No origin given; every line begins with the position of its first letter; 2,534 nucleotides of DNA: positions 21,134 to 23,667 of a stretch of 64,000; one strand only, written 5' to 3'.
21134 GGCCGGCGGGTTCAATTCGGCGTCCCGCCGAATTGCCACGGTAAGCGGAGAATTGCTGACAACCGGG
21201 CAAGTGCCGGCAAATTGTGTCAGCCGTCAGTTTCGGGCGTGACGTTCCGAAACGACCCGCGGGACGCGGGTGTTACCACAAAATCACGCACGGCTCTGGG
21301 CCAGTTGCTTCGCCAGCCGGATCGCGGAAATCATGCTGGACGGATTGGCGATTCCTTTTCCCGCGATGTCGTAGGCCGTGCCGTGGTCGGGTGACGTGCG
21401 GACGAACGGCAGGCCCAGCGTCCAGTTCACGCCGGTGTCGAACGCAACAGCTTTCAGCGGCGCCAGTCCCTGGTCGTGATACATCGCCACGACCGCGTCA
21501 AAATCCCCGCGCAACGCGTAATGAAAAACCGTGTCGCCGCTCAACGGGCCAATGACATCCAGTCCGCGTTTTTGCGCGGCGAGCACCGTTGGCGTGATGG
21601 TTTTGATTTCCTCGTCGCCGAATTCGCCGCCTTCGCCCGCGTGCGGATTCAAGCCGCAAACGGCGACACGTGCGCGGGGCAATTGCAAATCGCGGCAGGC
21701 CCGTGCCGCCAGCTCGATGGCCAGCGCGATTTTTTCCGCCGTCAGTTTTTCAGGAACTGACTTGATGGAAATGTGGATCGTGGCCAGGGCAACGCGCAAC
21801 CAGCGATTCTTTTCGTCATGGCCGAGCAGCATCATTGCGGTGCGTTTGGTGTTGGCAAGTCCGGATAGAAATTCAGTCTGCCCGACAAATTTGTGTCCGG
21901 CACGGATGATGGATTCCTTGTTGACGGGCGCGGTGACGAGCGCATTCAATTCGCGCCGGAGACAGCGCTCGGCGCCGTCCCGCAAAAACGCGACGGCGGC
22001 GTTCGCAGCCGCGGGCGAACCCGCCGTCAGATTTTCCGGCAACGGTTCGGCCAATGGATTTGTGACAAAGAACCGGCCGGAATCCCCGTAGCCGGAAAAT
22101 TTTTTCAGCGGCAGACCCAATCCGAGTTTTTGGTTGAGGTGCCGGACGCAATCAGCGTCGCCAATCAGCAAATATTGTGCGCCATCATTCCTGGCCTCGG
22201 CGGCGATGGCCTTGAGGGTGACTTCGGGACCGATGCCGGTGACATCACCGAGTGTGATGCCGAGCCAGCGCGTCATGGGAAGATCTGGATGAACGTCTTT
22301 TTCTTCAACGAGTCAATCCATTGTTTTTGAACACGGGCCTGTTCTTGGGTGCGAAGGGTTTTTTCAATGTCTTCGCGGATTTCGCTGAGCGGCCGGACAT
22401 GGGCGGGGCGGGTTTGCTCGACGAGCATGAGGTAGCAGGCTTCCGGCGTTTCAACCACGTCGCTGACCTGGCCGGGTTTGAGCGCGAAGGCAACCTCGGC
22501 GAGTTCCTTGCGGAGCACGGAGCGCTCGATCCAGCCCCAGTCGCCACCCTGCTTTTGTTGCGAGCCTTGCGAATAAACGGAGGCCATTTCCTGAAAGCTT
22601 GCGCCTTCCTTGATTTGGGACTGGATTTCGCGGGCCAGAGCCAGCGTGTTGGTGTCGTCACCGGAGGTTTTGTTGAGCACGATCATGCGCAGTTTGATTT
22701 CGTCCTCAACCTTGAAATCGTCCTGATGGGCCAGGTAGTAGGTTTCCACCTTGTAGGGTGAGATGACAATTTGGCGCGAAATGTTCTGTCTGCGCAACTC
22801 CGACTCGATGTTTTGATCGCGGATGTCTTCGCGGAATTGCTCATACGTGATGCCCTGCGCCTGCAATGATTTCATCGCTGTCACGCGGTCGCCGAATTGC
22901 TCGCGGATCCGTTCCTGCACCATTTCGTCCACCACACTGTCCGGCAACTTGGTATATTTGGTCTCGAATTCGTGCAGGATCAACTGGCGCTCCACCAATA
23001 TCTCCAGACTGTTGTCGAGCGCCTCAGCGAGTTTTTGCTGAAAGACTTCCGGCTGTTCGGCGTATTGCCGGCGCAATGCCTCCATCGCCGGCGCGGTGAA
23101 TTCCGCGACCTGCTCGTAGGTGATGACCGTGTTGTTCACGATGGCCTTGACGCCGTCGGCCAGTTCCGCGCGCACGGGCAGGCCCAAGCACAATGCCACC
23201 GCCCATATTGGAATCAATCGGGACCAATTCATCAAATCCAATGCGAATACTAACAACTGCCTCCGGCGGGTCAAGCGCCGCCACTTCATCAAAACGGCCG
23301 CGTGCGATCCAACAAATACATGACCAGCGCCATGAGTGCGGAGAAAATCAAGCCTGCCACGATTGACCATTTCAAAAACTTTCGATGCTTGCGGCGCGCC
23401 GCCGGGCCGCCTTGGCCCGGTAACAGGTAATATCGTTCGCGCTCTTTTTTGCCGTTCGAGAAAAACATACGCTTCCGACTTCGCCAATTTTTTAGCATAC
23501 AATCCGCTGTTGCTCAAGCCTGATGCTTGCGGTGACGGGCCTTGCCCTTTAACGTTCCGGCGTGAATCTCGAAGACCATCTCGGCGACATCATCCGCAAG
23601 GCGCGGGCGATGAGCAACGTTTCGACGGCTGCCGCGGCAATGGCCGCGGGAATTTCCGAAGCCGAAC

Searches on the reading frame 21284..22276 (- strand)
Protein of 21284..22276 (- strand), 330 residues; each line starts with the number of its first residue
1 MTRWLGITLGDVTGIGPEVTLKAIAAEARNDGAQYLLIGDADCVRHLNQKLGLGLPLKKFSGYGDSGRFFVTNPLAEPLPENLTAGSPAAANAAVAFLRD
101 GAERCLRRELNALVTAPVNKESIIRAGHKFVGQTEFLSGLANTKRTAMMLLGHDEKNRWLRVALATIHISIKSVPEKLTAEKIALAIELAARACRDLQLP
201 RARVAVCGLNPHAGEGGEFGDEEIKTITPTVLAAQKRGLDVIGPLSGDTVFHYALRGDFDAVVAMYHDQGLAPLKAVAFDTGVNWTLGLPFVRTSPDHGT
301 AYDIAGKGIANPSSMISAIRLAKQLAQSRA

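Call 28: search_protein_families(library=pfam, proteins=[window:21284-22276:-], max_evalue=0.001)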
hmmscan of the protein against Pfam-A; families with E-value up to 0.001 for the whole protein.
window:21284-22276:- (330 aa): 2 families
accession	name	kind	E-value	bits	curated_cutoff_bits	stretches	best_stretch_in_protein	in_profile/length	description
PF04166.17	PdxA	-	2.8e-95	319.4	27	1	82-322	50-286/286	Pyridoxal phosphate biosynthetic protein PdxA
PF00180.25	Iso_dh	-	0.00068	19.4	27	0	296-319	275-298/348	Isocitrate/isopropylmalate dehydrogenase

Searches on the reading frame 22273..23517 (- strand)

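Call 28: search_protein_families(library=pfam, proteins=[window:22273-23517:-], max_evalue=0.001)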
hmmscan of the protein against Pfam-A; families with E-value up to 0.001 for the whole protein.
window:22273-23517:- (414 aa): 5 families
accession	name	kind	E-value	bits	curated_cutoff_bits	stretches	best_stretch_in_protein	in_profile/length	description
PF00639.27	Rotamase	-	4.9e-18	66.3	21.7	1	283-367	10-96/97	PPIC-type PPIASE domain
PF13616.12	Rotamase_3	-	1.9e-16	61.1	22.5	1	270-366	12-112/116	PPIC-type PPIASE domain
PF13145.12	Rotamase_2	-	1.8e-15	58.2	27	1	256-382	5-121/121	PPIC-type PPIASE domain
PF13624.11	SurA_N_3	-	1.1e-07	32.2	27.2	1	124-241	41-161/162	SurA-like N-terminal domain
PF09312.16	SurA_N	-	4e-07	30.7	30.8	1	121-242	2-118/118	SurA N-terminal domain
